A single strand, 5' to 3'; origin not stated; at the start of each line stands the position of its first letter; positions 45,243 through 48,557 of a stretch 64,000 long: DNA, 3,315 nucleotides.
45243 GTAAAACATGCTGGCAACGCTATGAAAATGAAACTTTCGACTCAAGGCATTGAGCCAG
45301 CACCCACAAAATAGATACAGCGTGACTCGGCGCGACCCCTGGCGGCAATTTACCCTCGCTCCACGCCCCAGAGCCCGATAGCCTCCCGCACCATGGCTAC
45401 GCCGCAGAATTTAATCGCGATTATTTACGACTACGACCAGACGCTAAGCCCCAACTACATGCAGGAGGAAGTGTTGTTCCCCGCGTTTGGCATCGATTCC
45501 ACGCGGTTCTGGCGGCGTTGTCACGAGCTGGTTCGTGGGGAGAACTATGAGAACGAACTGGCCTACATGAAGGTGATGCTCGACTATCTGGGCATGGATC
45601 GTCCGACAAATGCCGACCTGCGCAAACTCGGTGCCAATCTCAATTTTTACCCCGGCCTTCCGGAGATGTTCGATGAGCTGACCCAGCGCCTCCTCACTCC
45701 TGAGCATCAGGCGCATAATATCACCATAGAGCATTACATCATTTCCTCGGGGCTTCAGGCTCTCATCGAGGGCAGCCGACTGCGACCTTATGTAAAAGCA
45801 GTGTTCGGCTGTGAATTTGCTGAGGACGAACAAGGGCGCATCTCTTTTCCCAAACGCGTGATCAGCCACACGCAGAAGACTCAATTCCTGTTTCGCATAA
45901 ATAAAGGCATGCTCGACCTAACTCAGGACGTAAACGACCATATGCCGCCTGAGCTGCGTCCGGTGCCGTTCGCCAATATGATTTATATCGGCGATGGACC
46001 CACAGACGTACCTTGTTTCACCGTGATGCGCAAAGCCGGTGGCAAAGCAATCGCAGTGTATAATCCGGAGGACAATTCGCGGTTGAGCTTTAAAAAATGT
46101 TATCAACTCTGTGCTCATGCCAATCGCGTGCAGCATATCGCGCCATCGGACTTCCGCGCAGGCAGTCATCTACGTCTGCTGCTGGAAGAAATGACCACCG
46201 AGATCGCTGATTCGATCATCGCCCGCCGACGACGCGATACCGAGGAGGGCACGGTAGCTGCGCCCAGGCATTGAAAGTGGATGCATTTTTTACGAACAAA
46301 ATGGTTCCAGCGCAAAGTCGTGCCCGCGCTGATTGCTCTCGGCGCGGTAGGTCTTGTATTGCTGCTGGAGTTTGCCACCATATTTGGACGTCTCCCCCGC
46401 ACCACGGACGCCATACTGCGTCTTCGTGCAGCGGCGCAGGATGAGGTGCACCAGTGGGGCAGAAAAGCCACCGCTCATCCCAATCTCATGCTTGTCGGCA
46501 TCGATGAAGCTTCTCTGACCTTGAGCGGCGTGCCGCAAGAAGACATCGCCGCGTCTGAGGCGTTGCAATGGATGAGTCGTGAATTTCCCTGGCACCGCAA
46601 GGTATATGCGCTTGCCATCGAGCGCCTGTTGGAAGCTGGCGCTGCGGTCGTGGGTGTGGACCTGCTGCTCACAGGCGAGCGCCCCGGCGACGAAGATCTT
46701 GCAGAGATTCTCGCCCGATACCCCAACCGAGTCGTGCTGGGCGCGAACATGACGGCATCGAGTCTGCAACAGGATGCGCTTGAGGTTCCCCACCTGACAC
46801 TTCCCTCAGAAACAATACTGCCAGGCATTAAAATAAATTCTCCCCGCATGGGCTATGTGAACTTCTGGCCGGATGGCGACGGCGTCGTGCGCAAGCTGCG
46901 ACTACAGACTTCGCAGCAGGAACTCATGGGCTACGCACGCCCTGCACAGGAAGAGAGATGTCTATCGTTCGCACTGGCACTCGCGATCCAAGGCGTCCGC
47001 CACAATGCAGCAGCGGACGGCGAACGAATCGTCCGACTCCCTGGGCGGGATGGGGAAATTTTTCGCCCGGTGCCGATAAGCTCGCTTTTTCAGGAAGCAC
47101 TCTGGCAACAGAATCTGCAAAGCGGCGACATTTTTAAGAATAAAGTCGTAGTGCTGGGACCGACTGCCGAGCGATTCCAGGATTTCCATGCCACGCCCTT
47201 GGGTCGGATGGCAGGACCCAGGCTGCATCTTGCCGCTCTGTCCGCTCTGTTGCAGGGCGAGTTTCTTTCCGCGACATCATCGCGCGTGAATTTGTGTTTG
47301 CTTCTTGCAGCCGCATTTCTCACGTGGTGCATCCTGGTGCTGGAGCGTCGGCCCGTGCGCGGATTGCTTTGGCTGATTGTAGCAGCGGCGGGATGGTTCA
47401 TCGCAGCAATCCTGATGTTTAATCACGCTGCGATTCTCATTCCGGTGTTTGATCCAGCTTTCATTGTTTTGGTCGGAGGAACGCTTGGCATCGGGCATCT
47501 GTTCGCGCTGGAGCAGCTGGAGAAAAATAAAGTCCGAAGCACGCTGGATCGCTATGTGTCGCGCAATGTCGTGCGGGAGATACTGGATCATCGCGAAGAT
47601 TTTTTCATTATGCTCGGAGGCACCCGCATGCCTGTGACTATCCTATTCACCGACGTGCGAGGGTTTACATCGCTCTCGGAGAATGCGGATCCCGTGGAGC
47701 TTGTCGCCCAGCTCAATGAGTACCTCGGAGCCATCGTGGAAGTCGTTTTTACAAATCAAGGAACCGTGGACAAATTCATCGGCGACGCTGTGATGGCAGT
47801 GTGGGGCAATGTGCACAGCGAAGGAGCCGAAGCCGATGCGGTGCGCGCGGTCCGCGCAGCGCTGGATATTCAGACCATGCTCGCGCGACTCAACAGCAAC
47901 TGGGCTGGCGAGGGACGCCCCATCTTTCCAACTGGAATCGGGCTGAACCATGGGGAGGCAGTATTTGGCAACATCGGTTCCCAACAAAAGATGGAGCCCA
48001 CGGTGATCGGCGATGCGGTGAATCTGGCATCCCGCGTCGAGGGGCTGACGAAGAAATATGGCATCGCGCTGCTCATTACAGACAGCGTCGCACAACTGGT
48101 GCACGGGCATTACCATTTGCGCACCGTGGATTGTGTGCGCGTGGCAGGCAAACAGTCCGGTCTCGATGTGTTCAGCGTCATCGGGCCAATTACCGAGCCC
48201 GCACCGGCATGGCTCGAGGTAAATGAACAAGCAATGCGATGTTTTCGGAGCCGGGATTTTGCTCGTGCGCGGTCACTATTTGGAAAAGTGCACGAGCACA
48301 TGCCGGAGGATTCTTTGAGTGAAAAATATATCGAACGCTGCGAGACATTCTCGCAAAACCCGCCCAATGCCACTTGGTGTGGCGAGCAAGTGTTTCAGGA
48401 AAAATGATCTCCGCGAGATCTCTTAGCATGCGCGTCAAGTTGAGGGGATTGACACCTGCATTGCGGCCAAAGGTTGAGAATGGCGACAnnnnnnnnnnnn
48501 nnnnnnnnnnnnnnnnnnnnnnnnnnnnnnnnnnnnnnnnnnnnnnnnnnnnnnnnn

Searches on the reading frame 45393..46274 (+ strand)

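Call 3: search_protein_families(library=pfam, proteins=[window:45393-46274:+], max_evalue=0.01)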
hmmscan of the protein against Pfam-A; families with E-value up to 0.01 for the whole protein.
window:45393-46274:+ (293 aa): 2 families
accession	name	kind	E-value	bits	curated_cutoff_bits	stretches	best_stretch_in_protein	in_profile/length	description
PF12710.13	HAD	-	1.9e-05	25.6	27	1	10-209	1-188/189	haloacid dehalogenase-like hydrolase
PF06888.18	Put_Phosphatase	-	0.0054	16.6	27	0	10-210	3-186/234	Putative Phosphatase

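Call 4: search_protein_families(library=ncbifam, proteins=[window:45393-46274:+], max_evalue=0.01)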
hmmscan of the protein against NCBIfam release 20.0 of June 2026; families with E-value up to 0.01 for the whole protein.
window:45393-46274:+ (293 aa): 0 families

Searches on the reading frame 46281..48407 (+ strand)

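Call 3: search_protein_families(library=pfam, proteins=[window:46281-48407:+], max_evalue=0.01)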
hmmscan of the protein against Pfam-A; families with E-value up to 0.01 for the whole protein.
window:46281-48407:+ (708 aa): 2 families
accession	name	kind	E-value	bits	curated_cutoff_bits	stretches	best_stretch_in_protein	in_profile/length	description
PF05226.16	CHASE2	-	8.4e-36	124.3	26.3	1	40-342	13-248/257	CHASE2 domain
PF00211.25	Guanylate_cyc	-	1e-18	68.1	21.9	1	451-625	8-174/183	Adenylate and Guanylate cyclase catalytic domain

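Call 4: search_protein_families(library=ncbifam, proteins=[window:46281-48407:+], max_evalue=0.01)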
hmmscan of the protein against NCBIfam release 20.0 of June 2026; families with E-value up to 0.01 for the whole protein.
window:46281-48407:+ (708 aa): 1 family
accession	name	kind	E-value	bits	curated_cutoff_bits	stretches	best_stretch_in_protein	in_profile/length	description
TIGR03903.1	TOMM_kin_cyc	equivalog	5.7e-07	27.7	705.75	1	466-642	306-471/1267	TOMM system kinase/cyclase fusion protein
